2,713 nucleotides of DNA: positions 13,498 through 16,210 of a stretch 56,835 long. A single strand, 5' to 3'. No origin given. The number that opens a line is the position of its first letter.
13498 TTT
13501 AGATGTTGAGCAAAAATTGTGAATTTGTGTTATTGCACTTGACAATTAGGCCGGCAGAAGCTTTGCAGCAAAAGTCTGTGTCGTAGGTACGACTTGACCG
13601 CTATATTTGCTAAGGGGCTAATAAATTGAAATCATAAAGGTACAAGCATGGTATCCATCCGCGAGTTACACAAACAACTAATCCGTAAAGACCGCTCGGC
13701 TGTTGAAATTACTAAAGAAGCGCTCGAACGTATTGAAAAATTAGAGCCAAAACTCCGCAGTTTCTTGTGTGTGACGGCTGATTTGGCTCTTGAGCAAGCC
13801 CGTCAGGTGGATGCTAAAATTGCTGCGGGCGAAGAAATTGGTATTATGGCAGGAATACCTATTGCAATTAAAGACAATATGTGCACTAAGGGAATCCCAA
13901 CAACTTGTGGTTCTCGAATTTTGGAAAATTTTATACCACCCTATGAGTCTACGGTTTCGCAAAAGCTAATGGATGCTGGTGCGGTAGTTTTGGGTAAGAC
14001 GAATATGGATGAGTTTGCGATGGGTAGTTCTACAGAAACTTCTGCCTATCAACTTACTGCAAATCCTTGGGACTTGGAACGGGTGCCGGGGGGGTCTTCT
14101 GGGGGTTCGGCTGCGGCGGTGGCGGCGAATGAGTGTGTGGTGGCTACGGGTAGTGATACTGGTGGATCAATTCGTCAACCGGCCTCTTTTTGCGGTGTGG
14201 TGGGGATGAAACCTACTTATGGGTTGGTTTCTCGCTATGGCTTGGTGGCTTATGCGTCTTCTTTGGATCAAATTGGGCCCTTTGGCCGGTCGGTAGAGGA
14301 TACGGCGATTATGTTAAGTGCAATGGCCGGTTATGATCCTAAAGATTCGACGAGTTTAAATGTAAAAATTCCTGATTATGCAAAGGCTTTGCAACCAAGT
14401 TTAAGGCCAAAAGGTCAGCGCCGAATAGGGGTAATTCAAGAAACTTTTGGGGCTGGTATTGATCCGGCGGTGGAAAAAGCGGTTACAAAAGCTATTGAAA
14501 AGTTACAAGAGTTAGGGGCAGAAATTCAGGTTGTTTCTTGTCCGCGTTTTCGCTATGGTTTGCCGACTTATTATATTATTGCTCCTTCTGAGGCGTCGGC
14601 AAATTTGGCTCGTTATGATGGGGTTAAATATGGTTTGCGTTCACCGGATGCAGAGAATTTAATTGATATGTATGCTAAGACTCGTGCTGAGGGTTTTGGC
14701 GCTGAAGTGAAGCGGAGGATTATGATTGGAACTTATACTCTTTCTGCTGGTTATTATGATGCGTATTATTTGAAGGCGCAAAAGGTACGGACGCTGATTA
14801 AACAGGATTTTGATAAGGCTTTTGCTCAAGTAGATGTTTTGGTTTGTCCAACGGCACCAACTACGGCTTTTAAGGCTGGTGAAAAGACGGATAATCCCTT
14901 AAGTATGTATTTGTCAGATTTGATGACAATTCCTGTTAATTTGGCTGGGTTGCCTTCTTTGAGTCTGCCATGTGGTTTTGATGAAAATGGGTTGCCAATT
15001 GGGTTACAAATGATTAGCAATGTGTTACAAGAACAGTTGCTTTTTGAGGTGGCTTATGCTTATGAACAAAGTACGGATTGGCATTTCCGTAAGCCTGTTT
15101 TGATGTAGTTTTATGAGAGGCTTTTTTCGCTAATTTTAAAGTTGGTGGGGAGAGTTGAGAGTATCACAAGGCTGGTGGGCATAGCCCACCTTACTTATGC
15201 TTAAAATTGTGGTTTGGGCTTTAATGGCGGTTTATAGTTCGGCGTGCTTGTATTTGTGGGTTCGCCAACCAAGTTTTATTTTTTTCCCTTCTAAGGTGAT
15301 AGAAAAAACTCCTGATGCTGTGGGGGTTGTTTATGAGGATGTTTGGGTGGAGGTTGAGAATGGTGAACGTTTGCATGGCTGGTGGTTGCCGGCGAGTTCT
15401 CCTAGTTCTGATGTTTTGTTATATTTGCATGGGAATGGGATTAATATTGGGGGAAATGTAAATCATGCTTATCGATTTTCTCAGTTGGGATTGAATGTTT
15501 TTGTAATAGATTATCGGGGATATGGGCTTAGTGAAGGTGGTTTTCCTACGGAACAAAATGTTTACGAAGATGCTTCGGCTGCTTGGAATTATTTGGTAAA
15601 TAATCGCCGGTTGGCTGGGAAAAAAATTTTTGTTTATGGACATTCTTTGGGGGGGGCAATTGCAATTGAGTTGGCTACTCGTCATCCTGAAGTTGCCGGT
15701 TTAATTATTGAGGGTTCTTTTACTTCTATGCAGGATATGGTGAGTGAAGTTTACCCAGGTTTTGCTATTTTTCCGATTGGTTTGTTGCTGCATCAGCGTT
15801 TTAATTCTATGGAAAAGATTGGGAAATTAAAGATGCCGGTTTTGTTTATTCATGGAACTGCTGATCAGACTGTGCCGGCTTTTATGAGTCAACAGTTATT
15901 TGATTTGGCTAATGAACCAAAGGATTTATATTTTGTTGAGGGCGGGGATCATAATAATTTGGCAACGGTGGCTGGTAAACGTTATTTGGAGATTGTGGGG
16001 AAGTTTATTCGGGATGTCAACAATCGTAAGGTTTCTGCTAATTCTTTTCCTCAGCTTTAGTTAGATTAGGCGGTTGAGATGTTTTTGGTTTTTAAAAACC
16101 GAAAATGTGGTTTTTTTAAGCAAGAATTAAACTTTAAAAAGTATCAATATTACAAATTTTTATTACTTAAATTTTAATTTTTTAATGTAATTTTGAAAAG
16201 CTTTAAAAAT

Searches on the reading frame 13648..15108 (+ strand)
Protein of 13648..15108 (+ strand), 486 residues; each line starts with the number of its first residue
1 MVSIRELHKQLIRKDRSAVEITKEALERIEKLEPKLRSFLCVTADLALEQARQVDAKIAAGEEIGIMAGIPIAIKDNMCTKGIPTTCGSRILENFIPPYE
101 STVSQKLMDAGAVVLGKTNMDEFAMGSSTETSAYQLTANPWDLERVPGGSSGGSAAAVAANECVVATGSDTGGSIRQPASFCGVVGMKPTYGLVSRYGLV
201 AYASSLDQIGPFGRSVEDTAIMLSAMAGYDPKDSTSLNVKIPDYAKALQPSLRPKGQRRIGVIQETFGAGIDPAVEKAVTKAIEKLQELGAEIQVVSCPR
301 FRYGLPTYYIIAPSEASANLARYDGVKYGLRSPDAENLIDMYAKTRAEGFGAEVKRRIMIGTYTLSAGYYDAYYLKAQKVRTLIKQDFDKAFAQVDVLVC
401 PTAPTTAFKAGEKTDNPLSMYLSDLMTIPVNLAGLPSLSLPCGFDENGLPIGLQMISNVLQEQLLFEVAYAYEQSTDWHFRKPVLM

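Call 16: search_protein_families(library=pfam, proteins=[window:13648-15108:+], max_evalue=0.001)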
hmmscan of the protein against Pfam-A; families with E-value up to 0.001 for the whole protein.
window:13648-15108:+ (486 aa): 1 family
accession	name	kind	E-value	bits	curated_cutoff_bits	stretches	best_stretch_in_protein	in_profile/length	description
PF01425.27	Amidase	-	7.8e-168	559.6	27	1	20-465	1-444/445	Amidase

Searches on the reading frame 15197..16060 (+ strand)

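Call 16: search_protein_families(library=pfam, proteins=[window:15197-16060:+], max_evalue=0.001)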
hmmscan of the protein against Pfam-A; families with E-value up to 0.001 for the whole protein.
window:15197-16060:+ (287 aa): 14 families
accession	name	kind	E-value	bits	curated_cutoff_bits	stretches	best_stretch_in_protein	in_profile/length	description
PF12146.15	Hydrolase_4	-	6e-24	85.1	27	1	72-183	5-118/239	Serine aminopeptidase, S33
PF00561.26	Abhydrolase_1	-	1.4e-16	61.4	25.8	1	73-190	2-118/245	alpha/beta hydrolase fold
PF00326.27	Peptidase_S9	-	7.2e-12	45.7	22.6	1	91-238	7-170/213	Prolyl oligopeptidase family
PF12697.13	Abhydrolase_6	-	5e-11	44.1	26.3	1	75-183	2-94/217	Alpha/beta hydrolase family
PF20434.5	BD-FAE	-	6.8e-07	29.5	26.8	0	69-163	11-110/215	BD-FAE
PF05448.18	AXE1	-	1e-06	28.2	21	0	120-172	154-206/321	Acetyl xylan esterase (AXE1)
PF02129.25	Peptidase_S15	-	1.1e-06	29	23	0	96-180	49-134/262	X-Pro dipeptidyl-peptidase (S15 family)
PF01738.24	DLH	-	2e-06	28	21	1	118-232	73-163/217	Dienelactone hydrolase family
PF08840.17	BAAT_C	-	3.7e-06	27.6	20.9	1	129-260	9-132/210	BAAT / Acyl-CoA thioester hydrolase C terminal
PF12695.13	Abhydrolase_5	-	4.7e-06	26.9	27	0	142-185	57-100/164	Alpha/beta hydrolase family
PF20408.4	Abhydrolase_11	-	1.2e-05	25.6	27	1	127-253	61-166/193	Alpha/beta hydrolase domain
PF07859.19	Abhydrolase_3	-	1.5e-05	25.3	25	1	74-163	1-92/210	alpha/beta hydrolase fold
PF03959.19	FSH1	-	3.5e-05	24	21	1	119-250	78-198/211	Serine hydrolase (FSH1)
PF02230.22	Abhydrolase_2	-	4.8e-05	23.7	23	0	195-235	139-179/217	Phospholipase/Carboxylesterase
